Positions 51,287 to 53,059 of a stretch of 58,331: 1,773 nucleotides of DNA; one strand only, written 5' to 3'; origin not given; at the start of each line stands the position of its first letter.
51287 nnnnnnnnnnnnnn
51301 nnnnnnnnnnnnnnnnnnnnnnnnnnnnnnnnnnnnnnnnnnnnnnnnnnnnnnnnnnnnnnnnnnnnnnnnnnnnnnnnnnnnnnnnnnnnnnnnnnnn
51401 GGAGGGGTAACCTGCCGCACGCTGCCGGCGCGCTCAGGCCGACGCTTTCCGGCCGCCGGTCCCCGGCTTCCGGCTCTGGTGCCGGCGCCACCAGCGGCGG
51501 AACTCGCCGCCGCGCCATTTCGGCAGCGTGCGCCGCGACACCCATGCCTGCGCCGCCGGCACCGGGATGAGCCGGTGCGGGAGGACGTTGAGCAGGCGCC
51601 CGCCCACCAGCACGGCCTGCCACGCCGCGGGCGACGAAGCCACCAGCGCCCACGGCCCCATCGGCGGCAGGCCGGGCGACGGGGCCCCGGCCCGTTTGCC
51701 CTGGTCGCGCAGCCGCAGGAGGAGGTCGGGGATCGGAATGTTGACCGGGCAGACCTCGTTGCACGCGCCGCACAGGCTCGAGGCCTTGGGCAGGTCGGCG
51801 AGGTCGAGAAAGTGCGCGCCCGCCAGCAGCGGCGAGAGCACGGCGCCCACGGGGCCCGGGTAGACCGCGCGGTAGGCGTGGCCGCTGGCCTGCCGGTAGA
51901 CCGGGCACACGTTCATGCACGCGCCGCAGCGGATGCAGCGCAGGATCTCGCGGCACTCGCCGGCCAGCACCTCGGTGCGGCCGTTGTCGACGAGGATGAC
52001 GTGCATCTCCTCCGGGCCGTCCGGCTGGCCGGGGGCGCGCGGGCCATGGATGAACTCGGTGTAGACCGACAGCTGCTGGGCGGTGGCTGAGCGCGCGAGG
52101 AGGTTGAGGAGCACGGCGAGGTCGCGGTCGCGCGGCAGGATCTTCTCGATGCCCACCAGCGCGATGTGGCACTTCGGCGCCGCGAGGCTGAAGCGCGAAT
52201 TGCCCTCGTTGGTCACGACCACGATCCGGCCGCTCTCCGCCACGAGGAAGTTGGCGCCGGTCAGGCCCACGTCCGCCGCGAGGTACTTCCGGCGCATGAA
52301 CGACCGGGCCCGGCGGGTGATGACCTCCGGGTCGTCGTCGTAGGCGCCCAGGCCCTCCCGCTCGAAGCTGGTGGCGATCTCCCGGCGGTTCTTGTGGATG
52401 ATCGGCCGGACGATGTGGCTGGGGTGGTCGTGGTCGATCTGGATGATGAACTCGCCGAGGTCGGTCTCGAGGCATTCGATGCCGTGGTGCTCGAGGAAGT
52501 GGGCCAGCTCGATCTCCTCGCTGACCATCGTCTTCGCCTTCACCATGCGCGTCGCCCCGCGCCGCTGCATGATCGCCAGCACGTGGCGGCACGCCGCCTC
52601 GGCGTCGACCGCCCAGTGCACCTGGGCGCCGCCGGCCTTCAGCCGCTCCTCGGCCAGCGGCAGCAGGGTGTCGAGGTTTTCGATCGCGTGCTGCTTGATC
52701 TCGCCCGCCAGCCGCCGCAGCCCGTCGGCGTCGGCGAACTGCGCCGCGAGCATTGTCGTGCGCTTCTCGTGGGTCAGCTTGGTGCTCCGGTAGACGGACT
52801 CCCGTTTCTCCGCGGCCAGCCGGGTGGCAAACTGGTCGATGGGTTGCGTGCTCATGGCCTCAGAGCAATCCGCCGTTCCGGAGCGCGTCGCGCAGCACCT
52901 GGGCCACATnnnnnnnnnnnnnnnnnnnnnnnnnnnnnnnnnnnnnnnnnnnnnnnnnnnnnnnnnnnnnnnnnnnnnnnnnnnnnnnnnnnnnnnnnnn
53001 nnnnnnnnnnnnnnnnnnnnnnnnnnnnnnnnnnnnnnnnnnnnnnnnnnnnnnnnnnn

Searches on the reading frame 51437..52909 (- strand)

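Call 84: search_protein_families(library=pfam, proteins=[window:51437-52909:-], max_evalue=0.0001)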
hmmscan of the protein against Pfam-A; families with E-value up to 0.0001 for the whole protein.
window:51437-52909:- (491 aa): 8 families
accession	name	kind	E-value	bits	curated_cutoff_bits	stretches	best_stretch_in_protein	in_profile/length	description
PF02589.21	LUD_dom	-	1.1e-44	152.9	22.6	1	86-307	4-189/189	LUD domain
PF13183.11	Fer4_8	-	2.2e-14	54.2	27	1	322-391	2-68/68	4Fe-4S dicluster domain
PF00037.32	Fer4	-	1.3e-06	28.4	21.1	0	324-337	7-20/24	4Fe-4S binding domain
PF12798.12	Fer4_3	-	5.7e-06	27.2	27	0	325-337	1-13/15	4Fe-4S binding domain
PF13187.11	Fer4_9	-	7.1e-06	26.4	27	0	308-337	20-49/52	4Fe-4S dicluster domain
PF13237.11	Fer4_10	-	8.8e-06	26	25.5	0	324-340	8-22/53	4Fe-4S dicluster domain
PF11870.13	LutB_C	-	2.1e-05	25.3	26.8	1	418-478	32-87/88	Lactate utilisation protein B, C-terminal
PF13484.11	Fer4_16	-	9.1e-05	23.6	30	0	324-337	1-14/66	4Fe-4S double cluster binding domain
